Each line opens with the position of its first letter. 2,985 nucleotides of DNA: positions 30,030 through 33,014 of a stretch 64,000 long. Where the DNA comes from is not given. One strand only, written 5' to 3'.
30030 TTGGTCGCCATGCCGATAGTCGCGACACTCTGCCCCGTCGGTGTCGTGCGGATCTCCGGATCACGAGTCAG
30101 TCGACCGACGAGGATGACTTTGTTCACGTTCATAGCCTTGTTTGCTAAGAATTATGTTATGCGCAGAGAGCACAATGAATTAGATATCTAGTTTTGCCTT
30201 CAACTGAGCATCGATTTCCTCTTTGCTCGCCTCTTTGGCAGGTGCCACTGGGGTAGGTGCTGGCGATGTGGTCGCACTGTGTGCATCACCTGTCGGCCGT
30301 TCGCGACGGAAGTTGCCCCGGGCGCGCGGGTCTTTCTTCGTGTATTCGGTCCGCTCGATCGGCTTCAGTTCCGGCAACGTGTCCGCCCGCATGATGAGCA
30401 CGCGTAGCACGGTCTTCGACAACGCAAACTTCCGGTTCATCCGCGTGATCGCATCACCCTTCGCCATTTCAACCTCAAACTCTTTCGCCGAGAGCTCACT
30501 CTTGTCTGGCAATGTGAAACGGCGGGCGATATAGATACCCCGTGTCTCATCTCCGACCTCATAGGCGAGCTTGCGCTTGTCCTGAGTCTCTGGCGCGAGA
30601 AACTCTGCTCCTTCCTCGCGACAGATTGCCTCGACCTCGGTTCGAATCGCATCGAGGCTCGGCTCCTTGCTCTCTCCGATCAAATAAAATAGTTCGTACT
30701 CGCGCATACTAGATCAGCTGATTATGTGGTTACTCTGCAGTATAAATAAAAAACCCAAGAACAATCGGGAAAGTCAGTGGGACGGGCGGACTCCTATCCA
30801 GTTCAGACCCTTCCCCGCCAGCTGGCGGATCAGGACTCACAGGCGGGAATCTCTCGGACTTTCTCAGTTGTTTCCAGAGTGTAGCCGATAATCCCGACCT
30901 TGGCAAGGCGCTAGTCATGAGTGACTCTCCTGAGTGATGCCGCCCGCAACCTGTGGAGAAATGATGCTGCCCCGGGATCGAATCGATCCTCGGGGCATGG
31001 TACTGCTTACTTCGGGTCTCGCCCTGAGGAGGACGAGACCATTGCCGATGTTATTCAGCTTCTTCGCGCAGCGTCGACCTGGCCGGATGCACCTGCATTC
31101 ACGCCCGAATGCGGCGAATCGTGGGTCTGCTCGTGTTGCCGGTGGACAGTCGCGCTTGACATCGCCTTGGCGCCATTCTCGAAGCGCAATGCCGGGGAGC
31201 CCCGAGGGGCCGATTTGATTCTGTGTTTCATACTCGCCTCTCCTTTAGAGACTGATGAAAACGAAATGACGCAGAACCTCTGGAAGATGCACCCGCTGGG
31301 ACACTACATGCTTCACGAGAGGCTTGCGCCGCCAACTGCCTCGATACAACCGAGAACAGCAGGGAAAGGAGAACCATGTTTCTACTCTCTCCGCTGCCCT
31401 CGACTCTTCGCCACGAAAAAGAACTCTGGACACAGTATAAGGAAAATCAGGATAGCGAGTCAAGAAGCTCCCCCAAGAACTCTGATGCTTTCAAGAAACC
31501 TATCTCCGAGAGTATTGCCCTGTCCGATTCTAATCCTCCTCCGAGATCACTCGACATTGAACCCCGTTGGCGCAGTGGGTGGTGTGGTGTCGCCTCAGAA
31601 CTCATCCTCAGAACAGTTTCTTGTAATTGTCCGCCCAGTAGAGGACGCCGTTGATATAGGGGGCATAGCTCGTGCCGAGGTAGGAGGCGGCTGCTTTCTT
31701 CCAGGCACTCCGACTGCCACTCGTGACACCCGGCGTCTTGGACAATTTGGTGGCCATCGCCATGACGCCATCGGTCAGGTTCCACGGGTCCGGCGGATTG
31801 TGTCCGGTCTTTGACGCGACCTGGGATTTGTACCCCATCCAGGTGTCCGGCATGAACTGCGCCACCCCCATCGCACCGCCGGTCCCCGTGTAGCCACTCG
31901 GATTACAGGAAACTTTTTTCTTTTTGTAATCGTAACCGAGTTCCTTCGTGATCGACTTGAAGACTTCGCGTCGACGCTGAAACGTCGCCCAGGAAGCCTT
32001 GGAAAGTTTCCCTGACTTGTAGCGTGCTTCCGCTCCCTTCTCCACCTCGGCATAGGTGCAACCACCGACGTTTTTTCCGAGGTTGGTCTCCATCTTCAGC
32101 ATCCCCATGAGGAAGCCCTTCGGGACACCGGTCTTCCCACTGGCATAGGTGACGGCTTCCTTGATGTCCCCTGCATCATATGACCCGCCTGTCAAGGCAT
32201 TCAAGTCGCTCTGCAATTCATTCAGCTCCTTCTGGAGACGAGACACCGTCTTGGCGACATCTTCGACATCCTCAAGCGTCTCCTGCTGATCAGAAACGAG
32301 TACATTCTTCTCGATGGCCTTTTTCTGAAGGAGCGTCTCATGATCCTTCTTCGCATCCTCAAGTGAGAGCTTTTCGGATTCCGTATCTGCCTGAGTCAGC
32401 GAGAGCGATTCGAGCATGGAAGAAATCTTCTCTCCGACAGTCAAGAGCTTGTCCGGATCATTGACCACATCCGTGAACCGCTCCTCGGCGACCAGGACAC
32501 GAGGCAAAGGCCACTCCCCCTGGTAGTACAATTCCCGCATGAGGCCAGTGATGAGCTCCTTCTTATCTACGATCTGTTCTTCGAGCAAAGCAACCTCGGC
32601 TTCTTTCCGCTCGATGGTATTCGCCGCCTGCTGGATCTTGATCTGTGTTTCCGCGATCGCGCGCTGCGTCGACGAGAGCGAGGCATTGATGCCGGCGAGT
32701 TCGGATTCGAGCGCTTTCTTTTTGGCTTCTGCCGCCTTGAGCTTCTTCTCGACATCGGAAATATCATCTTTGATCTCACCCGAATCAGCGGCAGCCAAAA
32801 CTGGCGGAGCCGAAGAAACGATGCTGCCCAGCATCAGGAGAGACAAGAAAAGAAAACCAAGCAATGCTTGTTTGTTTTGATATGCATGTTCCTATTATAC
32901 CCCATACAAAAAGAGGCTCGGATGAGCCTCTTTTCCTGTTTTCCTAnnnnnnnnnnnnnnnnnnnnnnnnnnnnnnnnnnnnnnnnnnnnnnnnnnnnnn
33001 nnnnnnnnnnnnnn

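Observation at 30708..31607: About 900-bp ORF-poor, highly structured region upstream of rpsF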

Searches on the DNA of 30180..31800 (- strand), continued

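Call 75: search_with_rna_model(model_id=R1, sources=[window, L001, L002, L003, L004, L005, L006, L007, L008, L009, L010, L011, L012, L013, L014, L015, L016, L017, L019, L020, L022, L023, L024, L025, L026, L037, L040, L042, L043, L044], max_evalue=0.001, make_alignment=true)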
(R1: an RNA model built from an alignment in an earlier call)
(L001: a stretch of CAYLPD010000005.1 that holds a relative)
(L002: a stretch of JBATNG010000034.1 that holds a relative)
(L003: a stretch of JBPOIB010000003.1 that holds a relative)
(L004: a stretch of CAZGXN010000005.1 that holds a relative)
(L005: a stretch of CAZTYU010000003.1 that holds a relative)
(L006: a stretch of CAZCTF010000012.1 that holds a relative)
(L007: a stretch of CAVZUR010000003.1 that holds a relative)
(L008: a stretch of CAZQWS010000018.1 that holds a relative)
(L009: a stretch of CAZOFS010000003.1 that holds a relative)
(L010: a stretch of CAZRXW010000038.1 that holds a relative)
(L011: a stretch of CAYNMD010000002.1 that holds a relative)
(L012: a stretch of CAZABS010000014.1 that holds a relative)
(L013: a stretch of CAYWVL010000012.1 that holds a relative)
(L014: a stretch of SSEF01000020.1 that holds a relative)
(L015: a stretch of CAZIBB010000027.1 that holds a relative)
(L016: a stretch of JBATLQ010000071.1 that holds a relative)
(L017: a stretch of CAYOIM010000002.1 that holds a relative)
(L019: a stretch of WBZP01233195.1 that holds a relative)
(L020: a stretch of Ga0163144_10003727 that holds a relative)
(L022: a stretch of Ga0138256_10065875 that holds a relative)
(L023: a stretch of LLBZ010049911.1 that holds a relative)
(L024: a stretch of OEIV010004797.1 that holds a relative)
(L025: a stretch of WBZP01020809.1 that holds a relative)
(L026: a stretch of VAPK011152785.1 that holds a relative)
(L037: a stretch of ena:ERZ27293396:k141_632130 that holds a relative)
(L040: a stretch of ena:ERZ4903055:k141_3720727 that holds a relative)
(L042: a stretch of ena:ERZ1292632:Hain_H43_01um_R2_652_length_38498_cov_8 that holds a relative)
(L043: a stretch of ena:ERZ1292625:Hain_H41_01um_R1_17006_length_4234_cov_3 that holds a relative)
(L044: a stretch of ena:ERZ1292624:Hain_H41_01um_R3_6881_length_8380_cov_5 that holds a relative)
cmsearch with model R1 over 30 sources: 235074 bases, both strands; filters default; matches with E-value up to 0.001: 30.
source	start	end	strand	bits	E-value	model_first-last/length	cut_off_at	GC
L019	218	311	+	88.9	8.3e-17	1-100/100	no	0.52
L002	3870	3965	+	88.3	1.1e-16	1-100/100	no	0.54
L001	3867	3965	+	87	2.2e-16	1-100/100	no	0.45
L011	3833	3938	+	85.9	3.7e-16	1-100/100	no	0.5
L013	3169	3286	+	84.1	9.6e-16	1-100/100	no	0.51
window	30749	30871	-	83.7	1.2e-15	1-100/100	no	0.56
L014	3877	3969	+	83.2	1.5e-15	1-100/100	no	0.49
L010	3480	3584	+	80.9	4.9e-15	1-100/100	no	0.5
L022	546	663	+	80.1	7.4e-15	1-100/100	no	0.5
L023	2350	2465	+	80.1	7.5e-15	1-100/100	no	0.45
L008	3848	3964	+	78.5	1.6e-14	1-100/100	no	0.5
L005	3875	3970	+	77.8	2.4e-14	1-100/100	no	0.53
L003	3876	3969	+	77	3.7e-14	1-100/100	no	0.53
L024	324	430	+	76.5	4.7e-14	1-100/100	no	0.5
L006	3878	3972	+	74.5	1.3e-13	1-100/100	no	0.55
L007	3869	3967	+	72.4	3.8e-13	1-100/100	no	0.49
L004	790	901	+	71.6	5.8e-13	1-100/100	no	0.52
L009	3850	3965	+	67.7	4.3e-12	1-100/100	no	0.5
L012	3890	3983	+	62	7.9e-11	1-100/100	no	0.5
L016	1517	1619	+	60.6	1.6e-10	1-100/100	no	0.51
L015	3734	3836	+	60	2.1e-10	1-100/100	no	0.46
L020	1452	1608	+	54.9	2.9e-09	1-100/100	no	0.48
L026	531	653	+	52.1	1.2e-08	1-100/100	no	0.34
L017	3860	3961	+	48.6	7.4e-08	1-100/100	no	0.54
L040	1070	1171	+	47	1.6e-07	1-100/100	no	0.55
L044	1075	1178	+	44.2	7.1e-07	1-100/100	no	0.41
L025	225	346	+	40.4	4.9e-06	1-100/100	no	0.52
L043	1009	1178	+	37.4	2.3e-05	1-100/100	no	0.46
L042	1061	1155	+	35.9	4.9e-05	1-100/100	no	0.53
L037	1071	1163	+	32.6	0.00027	1-100/100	no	0.43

Alignment A3: 30 matches aligned to the model, 276 columns, each read 5' to 3' on its own strand. Consensus structure (alignment columns), stored with it:
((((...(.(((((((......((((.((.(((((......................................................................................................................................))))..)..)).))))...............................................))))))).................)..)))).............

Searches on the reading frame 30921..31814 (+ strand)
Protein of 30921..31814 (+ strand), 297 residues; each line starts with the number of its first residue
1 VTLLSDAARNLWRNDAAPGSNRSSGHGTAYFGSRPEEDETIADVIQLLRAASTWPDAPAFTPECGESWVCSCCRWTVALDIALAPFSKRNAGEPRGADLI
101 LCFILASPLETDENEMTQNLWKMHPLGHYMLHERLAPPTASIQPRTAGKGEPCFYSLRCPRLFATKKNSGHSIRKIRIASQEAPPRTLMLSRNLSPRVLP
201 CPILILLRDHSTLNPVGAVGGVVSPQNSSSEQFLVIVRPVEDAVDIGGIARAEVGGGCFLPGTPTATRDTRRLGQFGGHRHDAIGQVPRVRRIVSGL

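Call 38: search_protein_families(library=pfam, proteins=[window:30921-31814:+], max_evalue=0.1)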
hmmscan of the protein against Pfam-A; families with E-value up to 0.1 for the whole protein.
window:30921-31814:+ (297 aa): 0 families

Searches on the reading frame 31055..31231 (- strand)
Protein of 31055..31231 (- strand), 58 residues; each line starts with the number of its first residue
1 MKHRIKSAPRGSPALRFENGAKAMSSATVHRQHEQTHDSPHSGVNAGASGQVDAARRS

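Call 38: search_protein_families(library=pfam, proteins=[window:31055-31231:-], max_evalue=0.1)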
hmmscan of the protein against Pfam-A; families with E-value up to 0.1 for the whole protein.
window:31055-31231:- (58 aa): 0 families

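Call 57: find_homologous_proteins(query=window:31055-31231:-, max_evalue=0.01)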
Query window:31055-31231:- (58 aa): 1 proteins with E <= 0.01 among 1 candidates.
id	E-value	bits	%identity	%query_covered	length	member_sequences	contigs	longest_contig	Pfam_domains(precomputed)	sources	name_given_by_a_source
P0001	1.4e-13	68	67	100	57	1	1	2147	-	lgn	-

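Call 58: find_encoding_contigs(protein=P0001, flank=3000)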
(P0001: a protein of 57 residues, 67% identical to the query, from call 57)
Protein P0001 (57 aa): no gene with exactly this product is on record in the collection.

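Call 60: list_cluster_members(proteins=[P0001])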
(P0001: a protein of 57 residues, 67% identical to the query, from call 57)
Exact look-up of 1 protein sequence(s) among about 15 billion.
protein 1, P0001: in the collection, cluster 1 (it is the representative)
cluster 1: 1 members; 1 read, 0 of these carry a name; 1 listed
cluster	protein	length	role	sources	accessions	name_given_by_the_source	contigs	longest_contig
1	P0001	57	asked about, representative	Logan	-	-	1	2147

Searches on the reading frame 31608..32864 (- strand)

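Call 38: search_protein_families(library=pfam, proteins=[window:31608-32864:-], max_evalue=0.1)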
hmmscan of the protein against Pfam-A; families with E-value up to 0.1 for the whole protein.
window:31608-32864:- (418 aa): 15 families
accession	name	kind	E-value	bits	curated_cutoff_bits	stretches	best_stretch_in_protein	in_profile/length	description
PF13406.11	SLT_2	-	2.8e-08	33.8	24.3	1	232-376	71-198/292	Transglycosylase SLT domain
PF14389.11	Lzipper-MIP1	-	0.0017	19.1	32.2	1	30-100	8-76/84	Leucine-zipper of ternary complex factor MIP1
PF07544.18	Med9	-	0.0035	17.8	26.9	0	34-107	5-75/80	RNA polymerase II transcription mediator complex subunit 9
PF08614.16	ATG16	-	0.0085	16.7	33.7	1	28-112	76-160/200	Autophagy protein 16 (ATG16)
PF19220.6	Rod_CreS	-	0.014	14.9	100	1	34-112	7-85/359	Crescentin, rod domain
PF24627.1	PUMA_CC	-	0.023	15.1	30.1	1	32-90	14-72/74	PUMA coiled-coil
PF20570.3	DUF6779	-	0.024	15.7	28.1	1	159-230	24-96/108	Domain of unknown function (DUF6779)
PF06785.16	UPF0242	-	0.039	14.4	33.5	1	32-111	82-158/194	Uncharacterised protein family (UPF0242) N-terminus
PF05531.17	NPV_P10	-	0.044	14.7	29.8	0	197-224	10-37/75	Nucleopolyhedrovirus P10 protein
PF16526.10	CLZ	-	0.046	14.6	26.7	0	178-226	9-52/71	C-terminal leucine zipper domain of cyclic nucleotide-gated channels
PF05073.17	Baculo_p24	-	0.059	13.7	21.3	0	173-283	82-129/160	Baculovirus P24 capsid protein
PF12128.14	DUF3584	-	0.084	10.8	31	1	27-93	600-664/1191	Protein of unknown function (DUF3584)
PF23991.1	DUF7310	-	0.086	13.8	40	0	190-226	22-58/83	Coiled-coil region of unknown function (DUF7310)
PF25541.1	TBCA_PH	-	0.099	12.8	27.8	1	29-84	74-129/139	PH domain-containing proteins, TBCA domain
PF10458.14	Val_tRNA-synt_C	-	0.1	13.4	25.9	1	202-224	1-23/66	Valyl tRNA synthetase tRNA binding arm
